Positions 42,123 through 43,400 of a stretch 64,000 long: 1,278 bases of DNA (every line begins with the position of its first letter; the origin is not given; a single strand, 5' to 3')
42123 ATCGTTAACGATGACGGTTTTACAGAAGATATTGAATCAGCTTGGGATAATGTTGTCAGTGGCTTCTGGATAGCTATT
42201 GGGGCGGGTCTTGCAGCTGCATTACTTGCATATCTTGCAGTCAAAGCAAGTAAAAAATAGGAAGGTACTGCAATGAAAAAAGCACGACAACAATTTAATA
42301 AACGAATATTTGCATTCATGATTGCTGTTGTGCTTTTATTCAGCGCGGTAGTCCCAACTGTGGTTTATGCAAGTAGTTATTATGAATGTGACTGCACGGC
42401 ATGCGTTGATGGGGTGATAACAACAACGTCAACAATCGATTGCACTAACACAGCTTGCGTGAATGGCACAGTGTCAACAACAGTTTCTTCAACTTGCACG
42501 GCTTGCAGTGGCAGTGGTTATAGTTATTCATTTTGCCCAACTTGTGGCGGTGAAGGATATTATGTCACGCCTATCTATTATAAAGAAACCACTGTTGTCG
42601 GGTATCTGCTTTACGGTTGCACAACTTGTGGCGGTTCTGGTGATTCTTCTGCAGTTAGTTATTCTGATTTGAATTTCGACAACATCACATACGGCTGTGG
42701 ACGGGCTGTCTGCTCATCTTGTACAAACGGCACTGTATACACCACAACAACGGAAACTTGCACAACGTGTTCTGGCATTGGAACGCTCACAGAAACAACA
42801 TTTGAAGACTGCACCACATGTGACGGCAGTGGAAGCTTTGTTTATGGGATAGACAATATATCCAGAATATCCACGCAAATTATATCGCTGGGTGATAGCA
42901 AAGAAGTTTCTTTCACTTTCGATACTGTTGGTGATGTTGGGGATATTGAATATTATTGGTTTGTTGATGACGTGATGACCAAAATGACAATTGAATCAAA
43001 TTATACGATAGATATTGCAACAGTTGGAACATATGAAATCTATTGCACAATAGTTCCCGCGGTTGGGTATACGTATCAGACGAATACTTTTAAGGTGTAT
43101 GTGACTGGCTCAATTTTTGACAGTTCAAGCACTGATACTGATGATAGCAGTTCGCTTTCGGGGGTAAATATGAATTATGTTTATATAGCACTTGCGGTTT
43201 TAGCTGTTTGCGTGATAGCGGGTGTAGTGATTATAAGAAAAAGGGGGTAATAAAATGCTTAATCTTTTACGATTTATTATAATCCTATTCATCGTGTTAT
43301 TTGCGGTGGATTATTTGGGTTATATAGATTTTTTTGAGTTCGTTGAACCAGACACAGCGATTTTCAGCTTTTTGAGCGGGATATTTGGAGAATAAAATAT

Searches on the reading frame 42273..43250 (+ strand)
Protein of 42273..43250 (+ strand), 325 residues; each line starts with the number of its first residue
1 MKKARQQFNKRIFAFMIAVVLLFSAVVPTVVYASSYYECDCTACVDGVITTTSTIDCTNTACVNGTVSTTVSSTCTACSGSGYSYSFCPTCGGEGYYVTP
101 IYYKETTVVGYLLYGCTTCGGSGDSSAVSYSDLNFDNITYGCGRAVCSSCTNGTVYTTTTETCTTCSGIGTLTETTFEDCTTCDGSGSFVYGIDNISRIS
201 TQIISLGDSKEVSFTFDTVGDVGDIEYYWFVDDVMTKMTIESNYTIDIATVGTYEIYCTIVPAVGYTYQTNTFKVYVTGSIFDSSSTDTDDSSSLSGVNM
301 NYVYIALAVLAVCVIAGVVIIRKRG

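Call 39: search_protein_families(library=ncbifam, proteins=[window:42273-43250:+], max_evalue=1)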
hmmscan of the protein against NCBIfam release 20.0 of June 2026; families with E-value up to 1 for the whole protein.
window:42273-43250:+ (325 aa): 2 families
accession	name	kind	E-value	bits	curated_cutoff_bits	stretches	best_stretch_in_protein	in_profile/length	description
TIGR02349.1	DnaJ_bact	equivalog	2.9e-07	30.2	377.2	2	154-190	137-173/354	molecular chaperone DnaJ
TIGR02642.1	phage_xxxx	hypoth_equivalog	0.0029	17.3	101.4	1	158-198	179-218/267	TIGR02642 family protein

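Call 65: find_homologous_proteins(query=A7, max_evalue=0.001)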
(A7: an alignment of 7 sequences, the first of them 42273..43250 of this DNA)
Query A7 (7 sequences) (325 aa, profile of the alignment): 7 proteins with E <= 0.001 among 8000 candidates.
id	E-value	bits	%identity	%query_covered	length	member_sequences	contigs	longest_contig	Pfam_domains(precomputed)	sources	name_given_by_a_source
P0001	1.4e-158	546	46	76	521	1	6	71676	-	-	-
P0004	7.2e-138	478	37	51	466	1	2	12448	-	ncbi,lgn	-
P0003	1.0e-134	467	32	85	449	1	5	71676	-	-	-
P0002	2.6e-127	443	100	100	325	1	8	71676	-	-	-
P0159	4.3e-126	439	53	88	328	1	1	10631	PF27659.1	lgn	-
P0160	1.7e-123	430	58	99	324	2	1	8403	-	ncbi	-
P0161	1.5e-81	292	32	53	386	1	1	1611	PF00684.26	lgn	-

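Call 72: search_solved_structures(query=A7, max_evalue=1, show_alignments=2)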
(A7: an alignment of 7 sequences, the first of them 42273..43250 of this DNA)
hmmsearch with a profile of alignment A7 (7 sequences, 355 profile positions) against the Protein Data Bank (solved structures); distinct sequences matched with E-value up to 1: 4.
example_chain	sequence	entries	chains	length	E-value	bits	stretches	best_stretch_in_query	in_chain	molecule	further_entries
1exk_A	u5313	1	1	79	0.0084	18.4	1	176-206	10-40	DNAJ PROTEIN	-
6jzb_A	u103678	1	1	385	0.01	18.2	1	70-146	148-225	Chaperone protein DnaJ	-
2ctt_A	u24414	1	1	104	0.035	16.4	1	60-116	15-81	DnaJ homolog subfamily A member 3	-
8yl7_C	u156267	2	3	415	0.63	12.3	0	21-50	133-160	Probable disease resistance protein At5g66890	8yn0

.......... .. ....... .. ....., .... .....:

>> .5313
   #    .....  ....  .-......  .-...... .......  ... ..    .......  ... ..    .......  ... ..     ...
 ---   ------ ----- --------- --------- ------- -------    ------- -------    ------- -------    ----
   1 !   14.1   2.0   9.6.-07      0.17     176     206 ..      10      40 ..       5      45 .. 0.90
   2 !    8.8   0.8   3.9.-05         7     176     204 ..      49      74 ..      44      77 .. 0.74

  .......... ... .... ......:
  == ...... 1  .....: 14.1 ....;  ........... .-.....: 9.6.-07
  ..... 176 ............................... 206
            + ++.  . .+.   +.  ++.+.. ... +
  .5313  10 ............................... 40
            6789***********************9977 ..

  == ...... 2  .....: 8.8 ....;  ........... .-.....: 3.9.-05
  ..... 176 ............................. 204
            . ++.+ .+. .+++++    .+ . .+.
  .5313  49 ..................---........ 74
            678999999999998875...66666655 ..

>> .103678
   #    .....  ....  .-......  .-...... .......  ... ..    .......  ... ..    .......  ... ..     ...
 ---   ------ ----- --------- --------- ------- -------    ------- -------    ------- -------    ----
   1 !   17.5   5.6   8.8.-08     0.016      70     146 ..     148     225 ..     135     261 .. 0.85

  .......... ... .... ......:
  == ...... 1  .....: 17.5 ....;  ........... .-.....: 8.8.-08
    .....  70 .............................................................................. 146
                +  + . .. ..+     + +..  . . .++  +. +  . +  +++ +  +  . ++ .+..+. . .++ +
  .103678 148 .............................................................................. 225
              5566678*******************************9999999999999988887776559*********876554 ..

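Call 101: find_related_loci(query=A7, collection=metagenome_contigs, flank=10000)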
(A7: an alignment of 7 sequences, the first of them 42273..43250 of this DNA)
Query A7 (325 aa) in metagenome_contigs; peptide patterns used: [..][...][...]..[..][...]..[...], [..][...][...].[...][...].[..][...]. (x = any residue, [..] = any of these).
178 stretches matched a pattern, but none encodes a relative of the query by tblastn (E <= 1e-3).
